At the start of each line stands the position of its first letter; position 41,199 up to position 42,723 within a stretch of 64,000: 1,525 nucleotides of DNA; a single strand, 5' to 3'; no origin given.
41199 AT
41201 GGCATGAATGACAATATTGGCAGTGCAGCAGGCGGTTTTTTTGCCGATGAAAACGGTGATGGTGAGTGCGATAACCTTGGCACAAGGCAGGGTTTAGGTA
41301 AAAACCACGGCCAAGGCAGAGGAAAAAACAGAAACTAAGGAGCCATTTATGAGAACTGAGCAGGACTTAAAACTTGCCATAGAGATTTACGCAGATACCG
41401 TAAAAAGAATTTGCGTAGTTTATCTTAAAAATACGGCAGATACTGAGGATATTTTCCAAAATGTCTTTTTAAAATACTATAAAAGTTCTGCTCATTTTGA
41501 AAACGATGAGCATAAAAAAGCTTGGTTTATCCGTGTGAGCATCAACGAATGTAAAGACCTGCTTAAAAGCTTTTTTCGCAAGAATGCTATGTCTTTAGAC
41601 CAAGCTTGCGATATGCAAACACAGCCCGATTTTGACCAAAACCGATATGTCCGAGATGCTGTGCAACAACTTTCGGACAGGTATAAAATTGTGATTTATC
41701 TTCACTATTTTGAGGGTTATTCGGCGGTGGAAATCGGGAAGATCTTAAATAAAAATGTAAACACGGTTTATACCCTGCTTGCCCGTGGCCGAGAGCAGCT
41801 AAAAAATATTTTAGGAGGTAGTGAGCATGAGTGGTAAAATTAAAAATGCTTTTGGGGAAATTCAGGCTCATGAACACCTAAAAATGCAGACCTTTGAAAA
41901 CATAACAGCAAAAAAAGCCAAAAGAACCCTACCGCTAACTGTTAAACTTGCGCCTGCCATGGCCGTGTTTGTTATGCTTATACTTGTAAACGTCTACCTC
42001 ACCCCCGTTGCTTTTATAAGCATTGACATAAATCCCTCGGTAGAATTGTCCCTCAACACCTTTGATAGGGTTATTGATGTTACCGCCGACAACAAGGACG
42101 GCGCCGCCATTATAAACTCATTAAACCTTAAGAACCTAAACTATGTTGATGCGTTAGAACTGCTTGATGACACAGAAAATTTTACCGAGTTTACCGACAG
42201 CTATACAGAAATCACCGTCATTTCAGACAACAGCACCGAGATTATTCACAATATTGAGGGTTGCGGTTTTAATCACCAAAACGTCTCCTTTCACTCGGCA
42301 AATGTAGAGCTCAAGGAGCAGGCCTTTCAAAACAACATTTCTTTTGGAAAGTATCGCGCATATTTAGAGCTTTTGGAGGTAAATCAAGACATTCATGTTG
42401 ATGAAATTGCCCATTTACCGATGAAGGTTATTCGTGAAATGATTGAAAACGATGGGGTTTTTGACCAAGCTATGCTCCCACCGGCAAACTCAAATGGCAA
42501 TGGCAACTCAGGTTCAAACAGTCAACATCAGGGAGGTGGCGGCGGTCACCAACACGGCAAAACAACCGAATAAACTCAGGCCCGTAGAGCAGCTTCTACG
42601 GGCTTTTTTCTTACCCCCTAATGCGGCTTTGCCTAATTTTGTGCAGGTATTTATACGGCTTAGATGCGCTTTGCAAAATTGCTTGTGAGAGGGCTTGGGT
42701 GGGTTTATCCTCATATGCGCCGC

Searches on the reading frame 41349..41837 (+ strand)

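Call 60: search_protein_families(library=pfam, proteins=[window:41349-41837:+], max_evalue=0.00001)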
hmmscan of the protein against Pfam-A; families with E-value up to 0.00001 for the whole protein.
window:41349-41837:+ (162 aa): 3 families
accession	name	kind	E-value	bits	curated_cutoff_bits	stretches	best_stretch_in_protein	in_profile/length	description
PF08281.18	Sigma70_r4_2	-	3.4e-14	52.6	25.7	1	100-151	3-54/54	Sigma-70, region 4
PF04542.20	Sigma70_r2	-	7.5e-10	38.9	24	1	11-73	2-66/71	Sigma-70 region 2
PF04545.22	Sigma70_r4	-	8.4e-08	32.1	24.1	1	104-152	1-49/50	Sigma-70, region 4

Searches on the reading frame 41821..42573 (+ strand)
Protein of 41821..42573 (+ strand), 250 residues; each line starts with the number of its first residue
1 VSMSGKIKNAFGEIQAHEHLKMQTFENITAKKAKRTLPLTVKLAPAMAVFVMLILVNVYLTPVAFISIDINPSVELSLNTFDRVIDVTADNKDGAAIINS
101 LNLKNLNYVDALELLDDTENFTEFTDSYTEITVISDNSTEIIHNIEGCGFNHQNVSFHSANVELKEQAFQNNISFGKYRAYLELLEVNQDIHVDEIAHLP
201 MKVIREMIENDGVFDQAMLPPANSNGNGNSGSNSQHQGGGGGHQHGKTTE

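Call 60: search_protein_families(library=pfam, proteins=[window:41821-42573:+], max_evalue=0.00001)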
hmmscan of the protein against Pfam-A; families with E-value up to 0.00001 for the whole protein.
window:41821-42573:+ (250 aa): 1 family
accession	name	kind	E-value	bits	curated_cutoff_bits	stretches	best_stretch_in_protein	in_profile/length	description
PF23750.1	RsgI_M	-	4.6e-21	76.2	25.3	1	63-182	1-132/133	Anti-sigma factor RsgI-like central domain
